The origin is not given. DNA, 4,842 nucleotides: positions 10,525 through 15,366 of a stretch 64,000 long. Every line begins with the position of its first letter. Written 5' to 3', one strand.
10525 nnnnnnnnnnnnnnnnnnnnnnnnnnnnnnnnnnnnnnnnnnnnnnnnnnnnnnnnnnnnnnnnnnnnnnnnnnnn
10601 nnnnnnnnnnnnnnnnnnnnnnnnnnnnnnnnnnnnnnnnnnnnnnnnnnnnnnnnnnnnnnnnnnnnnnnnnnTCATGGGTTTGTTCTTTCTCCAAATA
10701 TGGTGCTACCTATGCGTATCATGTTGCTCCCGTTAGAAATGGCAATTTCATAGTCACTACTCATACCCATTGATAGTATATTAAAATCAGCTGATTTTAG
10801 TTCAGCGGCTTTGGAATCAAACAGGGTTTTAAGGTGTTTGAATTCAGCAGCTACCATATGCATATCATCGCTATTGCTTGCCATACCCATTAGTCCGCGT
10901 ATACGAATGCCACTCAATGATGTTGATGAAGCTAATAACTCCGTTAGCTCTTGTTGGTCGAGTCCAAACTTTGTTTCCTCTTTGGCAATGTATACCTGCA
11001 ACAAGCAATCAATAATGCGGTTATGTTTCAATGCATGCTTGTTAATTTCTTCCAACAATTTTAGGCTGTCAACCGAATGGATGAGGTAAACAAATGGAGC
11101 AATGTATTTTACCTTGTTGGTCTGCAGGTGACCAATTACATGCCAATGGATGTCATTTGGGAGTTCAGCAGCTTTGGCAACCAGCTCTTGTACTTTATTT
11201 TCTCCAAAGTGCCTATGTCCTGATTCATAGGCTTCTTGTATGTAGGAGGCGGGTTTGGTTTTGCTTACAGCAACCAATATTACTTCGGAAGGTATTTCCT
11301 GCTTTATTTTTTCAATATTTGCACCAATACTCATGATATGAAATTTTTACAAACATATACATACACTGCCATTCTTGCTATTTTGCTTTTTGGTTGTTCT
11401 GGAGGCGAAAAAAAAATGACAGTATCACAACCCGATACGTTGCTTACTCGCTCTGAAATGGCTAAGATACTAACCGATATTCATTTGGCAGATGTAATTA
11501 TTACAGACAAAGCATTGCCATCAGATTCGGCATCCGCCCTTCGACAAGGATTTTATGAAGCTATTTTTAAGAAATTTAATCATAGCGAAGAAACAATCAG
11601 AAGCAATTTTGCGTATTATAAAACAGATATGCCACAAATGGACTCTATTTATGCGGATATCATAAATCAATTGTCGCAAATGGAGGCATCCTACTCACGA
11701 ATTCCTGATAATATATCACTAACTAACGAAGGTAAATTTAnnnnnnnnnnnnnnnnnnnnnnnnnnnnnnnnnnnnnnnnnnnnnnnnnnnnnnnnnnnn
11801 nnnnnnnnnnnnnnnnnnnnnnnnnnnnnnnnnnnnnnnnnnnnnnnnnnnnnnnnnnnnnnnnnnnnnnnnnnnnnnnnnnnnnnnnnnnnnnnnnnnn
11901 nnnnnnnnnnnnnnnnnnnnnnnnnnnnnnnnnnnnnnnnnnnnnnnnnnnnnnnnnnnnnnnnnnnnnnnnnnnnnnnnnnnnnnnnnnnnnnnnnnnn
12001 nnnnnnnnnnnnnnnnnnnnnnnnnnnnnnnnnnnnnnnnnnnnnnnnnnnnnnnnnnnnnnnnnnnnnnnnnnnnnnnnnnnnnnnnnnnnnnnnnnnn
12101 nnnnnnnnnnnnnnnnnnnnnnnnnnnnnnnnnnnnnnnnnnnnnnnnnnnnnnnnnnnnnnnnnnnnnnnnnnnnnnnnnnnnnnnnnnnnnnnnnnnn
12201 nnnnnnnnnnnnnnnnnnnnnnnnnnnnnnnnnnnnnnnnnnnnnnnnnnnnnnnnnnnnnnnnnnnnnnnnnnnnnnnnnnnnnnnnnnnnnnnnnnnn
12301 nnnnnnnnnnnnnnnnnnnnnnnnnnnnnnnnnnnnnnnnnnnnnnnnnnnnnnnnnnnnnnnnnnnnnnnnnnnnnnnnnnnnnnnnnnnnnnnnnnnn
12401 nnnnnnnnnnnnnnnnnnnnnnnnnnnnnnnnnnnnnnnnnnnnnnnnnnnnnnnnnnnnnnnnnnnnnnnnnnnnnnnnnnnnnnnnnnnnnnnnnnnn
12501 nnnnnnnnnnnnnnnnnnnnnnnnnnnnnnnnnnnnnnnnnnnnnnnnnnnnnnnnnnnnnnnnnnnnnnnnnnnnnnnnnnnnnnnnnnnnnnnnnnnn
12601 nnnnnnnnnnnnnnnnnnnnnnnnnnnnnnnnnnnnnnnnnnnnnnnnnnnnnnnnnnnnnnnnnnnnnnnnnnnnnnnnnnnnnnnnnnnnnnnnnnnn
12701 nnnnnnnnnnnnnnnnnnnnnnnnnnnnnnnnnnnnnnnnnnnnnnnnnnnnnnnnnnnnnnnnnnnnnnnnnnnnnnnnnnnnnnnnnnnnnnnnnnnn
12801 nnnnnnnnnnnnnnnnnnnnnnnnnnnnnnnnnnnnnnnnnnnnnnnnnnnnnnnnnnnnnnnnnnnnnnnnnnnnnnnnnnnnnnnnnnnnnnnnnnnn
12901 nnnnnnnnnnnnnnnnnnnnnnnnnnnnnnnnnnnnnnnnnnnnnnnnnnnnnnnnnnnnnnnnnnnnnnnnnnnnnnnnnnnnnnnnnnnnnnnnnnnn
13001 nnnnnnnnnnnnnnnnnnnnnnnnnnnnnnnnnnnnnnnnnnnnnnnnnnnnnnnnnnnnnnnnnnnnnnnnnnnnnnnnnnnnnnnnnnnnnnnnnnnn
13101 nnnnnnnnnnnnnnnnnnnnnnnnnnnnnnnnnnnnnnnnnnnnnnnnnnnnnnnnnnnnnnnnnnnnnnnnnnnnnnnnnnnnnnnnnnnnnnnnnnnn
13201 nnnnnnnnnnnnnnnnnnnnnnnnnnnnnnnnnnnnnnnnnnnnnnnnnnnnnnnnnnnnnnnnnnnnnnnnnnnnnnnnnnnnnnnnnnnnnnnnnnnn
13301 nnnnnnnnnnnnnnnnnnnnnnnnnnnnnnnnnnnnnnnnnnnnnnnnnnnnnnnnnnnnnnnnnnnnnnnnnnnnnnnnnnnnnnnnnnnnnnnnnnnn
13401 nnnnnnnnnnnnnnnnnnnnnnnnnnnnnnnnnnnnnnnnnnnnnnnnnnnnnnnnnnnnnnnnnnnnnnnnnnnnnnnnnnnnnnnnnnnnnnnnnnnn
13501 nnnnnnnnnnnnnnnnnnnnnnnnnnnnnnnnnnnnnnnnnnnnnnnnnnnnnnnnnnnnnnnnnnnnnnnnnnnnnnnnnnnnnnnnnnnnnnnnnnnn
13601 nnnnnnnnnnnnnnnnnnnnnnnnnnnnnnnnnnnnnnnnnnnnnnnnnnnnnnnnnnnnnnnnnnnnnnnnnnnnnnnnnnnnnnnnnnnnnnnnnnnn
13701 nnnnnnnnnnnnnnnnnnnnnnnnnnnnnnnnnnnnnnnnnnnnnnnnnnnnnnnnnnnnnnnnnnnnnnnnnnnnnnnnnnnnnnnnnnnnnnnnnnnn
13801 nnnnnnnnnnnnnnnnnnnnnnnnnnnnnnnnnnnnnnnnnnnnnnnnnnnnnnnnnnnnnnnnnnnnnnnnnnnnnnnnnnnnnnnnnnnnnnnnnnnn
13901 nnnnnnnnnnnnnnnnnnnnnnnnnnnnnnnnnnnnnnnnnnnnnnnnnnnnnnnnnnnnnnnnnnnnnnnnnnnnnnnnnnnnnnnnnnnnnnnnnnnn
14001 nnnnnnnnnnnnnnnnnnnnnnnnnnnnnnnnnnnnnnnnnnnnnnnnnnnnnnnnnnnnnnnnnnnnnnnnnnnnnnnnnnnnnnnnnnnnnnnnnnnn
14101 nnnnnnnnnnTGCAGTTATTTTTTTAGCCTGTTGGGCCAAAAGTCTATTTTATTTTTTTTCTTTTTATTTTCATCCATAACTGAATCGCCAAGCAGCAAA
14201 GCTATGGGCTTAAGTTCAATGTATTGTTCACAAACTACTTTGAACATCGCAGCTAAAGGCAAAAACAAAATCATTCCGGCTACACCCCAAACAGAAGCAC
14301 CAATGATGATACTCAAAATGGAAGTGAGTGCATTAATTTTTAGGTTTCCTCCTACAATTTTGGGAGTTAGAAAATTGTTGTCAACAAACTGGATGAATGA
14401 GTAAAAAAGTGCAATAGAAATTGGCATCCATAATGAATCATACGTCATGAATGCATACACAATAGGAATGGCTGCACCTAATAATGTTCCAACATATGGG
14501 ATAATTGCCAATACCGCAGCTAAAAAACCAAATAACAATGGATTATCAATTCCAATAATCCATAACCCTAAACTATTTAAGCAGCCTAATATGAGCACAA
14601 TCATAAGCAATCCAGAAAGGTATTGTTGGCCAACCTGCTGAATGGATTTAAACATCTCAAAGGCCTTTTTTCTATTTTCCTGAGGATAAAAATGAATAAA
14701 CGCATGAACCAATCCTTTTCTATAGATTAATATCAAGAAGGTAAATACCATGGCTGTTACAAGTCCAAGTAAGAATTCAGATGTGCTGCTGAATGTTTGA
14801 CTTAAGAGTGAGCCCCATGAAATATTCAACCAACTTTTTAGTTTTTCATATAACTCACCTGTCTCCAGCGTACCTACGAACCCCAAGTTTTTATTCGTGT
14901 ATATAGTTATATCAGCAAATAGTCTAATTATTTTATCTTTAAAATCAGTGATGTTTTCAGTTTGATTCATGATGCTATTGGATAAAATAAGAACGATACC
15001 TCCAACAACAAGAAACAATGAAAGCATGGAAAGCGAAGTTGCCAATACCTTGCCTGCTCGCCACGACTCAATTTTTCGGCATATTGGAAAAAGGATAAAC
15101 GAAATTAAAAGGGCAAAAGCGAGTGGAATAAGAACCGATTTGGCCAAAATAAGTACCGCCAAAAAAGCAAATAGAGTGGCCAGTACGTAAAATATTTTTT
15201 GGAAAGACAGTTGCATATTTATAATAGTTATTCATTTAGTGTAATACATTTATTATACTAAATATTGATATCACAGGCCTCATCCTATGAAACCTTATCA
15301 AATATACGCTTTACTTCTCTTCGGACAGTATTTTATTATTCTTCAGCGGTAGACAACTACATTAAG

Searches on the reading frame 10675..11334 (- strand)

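Call 70: search_protein_families(library=pfam, proteins=[window:10675-11334:-], max_evalue=0.0001)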
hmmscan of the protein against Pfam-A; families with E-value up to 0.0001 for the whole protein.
window:10675-11334:- (219 aa): 1 family
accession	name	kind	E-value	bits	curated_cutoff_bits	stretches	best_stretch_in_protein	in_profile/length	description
PF01168.26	Ala_racemase_N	-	1.6e-23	84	24.1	1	3-216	6-219/220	Alanine racemase, N-terminal domain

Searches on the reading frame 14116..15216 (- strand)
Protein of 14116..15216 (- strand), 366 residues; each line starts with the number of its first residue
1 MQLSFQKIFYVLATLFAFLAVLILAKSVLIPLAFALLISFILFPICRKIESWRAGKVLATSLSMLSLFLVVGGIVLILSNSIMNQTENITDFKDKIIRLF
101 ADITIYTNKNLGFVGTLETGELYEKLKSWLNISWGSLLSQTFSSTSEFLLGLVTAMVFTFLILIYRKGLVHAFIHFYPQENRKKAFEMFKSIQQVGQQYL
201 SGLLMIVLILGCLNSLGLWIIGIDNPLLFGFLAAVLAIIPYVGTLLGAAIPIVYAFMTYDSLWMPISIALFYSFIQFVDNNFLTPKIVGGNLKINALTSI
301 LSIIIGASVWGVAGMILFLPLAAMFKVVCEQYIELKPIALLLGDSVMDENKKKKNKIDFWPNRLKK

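Call 70: search_protein_families(library=pfam, proteins=[window:14116-15216:-], max_evalue=0.0001)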
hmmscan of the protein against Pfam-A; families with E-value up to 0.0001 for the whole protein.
window:14116-15216:- (366 aa): 1 family
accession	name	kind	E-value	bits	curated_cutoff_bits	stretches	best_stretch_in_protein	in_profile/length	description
PF01594.21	AI-2E_transport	-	2.8e-50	171.8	34.3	1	12-332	6-326/327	AI-2E family transporter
